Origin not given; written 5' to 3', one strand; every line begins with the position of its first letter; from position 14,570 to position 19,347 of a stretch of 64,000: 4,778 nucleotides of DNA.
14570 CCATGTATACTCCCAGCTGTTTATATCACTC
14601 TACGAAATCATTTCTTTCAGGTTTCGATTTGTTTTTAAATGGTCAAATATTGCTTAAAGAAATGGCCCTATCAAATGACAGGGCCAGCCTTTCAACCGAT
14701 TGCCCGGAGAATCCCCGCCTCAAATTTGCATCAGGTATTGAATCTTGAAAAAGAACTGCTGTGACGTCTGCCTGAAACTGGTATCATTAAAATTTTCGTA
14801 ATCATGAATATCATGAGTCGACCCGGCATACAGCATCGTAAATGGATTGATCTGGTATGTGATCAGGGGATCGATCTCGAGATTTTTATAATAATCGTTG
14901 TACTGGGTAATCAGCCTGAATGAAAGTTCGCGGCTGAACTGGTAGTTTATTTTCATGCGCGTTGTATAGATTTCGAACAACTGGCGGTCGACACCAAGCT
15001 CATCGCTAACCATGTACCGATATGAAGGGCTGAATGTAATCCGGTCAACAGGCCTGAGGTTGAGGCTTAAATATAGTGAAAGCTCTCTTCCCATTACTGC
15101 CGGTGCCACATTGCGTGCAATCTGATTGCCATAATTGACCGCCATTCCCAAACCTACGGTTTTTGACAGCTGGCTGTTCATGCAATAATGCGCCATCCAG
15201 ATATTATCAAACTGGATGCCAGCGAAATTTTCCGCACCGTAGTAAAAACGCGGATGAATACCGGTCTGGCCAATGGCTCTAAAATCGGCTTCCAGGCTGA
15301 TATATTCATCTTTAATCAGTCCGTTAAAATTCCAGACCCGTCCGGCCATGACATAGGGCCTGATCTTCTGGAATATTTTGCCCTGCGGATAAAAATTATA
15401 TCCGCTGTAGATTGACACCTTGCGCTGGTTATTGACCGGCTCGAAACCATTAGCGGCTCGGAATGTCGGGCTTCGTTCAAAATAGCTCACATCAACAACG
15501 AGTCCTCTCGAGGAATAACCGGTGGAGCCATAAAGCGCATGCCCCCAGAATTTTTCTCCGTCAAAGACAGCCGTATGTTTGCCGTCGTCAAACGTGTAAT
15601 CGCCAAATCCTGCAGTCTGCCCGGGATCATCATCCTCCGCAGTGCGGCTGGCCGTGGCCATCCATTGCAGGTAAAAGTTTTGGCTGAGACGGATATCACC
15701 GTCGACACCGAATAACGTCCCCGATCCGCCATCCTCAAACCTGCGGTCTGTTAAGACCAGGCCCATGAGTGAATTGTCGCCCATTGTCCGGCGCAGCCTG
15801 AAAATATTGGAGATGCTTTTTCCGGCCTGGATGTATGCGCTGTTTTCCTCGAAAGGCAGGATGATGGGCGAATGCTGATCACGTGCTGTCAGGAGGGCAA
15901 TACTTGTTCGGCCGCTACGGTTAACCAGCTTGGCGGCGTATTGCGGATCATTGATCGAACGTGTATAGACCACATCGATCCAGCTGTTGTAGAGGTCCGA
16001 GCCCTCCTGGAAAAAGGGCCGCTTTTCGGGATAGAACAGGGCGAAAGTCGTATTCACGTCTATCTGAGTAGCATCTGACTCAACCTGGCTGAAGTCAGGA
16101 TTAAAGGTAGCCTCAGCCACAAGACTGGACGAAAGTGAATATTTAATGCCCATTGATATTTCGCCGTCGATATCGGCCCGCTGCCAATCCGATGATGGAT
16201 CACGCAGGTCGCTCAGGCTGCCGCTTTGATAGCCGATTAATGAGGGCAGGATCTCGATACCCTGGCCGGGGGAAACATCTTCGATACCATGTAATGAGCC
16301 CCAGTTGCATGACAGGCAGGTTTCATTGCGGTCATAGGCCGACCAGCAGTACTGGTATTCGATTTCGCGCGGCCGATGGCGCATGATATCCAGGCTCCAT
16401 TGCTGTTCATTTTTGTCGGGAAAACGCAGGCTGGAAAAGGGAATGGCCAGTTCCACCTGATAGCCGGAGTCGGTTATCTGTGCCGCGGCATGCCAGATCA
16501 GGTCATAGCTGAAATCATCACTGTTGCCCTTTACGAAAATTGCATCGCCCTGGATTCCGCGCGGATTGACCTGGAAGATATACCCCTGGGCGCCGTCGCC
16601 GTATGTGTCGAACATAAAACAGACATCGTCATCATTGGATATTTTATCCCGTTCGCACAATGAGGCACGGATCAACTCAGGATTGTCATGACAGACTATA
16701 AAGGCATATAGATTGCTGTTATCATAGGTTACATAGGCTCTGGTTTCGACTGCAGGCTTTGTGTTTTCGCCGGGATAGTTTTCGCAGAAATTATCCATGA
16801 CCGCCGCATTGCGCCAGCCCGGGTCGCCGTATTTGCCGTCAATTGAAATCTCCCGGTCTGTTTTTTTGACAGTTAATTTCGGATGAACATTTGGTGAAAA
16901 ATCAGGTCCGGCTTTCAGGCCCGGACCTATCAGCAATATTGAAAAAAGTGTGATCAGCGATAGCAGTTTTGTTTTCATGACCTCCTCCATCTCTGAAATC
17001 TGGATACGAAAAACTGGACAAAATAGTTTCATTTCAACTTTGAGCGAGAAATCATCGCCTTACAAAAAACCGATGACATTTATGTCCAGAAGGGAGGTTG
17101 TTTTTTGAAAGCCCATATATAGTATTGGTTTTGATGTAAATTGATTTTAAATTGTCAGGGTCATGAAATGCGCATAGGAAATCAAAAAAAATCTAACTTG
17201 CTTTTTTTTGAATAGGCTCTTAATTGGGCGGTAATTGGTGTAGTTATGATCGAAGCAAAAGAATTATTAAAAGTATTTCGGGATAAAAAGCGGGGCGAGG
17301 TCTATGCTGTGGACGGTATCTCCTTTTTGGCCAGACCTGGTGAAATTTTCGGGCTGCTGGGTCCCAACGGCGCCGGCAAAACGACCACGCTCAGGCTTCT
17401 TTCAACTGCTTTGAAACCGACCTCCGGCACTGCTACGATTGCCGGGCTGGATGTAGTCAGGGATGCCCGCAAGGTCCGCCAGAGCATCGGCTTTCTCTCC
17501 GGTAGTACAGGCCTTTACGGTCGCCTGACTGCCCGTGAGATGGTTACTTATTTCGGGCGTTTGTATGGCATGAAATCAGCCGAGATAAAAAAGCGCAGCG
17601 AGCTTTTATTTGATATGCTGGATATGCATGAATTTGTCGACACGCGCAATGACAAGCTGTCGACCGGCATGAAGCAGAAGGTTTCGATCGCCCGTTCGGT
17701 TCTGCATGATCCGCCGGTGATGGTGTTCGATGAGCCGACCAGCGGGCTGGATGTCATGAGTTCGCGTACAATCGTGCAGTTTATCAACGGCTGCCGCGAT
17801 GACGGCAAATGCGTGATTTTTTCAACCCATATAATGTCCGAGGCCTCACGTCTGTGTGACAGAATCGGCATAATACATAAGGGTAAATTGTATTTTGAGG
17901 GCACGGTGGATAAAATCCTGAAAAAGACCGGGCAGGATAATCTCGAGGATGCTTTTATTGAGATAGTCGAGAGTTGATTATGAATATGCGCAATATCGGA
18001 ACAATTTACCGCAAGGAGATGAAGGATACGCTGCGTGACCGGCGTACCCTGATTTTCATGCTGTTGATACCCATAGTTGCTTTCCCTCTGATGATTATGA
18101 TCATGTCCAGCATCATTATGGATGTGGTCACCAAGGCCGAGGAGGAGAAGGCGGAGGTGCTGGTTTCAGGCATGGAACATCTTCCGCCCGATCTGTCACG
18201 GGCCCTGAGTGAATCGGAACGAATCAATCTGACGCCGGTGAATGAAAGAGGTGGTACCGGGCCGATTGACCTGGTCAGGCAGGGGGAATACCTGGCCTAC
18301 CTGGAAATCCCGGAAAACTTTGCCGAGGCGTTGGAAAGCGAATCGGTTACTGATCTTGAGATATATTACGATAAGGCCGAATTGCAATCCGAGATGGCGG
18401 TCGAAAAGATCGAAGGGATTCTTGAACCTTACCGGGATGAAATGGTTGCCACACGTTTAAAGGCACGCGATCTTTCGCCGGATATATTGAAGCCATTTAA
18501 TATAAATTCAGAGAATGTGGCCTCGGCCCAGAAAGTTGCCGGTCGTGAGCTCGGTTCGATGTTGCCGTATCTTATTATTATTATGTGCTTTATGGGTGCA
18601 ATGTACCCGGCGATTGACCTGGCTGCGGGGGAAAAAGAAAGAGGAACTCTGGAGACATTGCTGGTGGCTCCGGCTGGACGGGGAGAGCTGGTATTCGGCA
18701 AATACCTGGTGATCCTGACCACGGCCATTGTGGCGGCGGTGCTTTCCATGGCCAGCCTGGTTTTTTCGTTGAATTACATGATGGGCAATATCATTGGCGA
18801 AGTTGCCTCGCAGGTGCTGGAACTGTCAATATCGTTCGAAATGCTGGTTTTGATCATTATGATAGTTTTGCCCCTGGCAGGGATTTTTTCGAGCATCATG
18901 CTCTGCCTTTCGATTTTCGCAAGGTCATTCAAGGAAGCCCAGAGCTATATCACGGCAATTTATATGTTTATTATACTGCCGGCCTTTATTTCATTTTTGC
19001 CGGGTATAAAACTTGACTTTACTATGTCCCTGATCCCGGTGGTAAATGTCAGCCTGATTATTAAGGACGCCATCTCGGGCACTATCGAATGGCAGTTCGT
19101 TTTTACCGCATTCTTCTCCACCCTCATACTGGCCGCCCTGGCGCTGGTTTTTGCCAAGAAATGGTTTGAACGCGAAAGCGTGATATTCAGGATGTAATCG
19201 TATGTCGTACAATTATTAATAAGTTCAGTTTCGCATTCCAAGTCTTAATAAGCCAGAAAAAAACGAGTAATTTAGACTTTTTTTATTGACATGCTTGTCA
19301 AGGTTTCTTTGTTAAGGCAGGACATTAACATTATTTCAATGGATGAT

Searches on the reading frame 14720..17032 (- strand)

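Call 7: search_protein_families(library=pfam, proteins=[window:14720-17032:-])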
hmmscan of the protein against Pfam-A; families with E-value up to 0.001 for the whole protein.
window:14720-17032:- (770 aa): 2 families
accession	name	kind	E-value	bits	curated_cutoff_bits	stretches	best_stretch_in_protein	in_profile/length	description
PF19313.5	DUF5916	-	7e-12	45.3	22.6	1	286-360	22-94/572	Domain of unknown function (DUF5916)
PF06452.16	CBM9_1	-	3.1e-05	24.4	23.4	1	64-217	1-147/185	Carbohydrate family 9 binding domain-like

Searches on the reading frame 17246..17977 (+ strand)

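Call 7: search_protein_families(library=pfam, proteins=[window:17246-17977:+])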
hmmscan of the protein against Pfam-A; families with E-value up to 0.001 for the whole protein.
window:17246-17977:+ (243 aa): 2 families
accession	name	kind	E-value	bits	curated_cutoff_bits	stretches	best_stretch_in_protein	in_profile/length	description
PF00005.33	ABC_tran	-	2.8e-29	102.9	25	1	23-166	2-137/137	ABC transporter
PF13304.12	AAA_21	-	9.8e-12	46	27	1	134-196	234-299/304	AAA domain, putative AbiEii toxin, Type IV TA system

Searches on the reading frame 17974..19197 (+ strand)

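Call 7: search_protein_families(library=pfam, proteins=[window:17974-19197:+])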
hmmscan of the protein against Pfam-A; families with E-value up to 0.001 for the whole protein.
window:17974-19197:+ (407 aa): 4 families
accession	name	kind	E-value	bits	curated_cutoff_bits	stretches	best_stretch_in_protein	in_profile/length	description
PF12698.13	ABC2_membrane_3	-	1.4e-27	97.1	31.6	1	23-393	1-344/347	ABC-2 family transporter protein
PF12679.13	ABC2_membrane_2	-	5.4e-27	95.2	27.2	1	10-401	2-281/283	ABC-2 family transporter protein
PF01061.29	ABC2_membrane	-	3.7e-07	30.3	26.9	1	191-335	51-175/211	ABC-2 type transporter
PF12730.13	ABC2_membrane_4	-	4.7e-06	27.1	27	1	196-304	51-158/179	ABC-2 family transporter protein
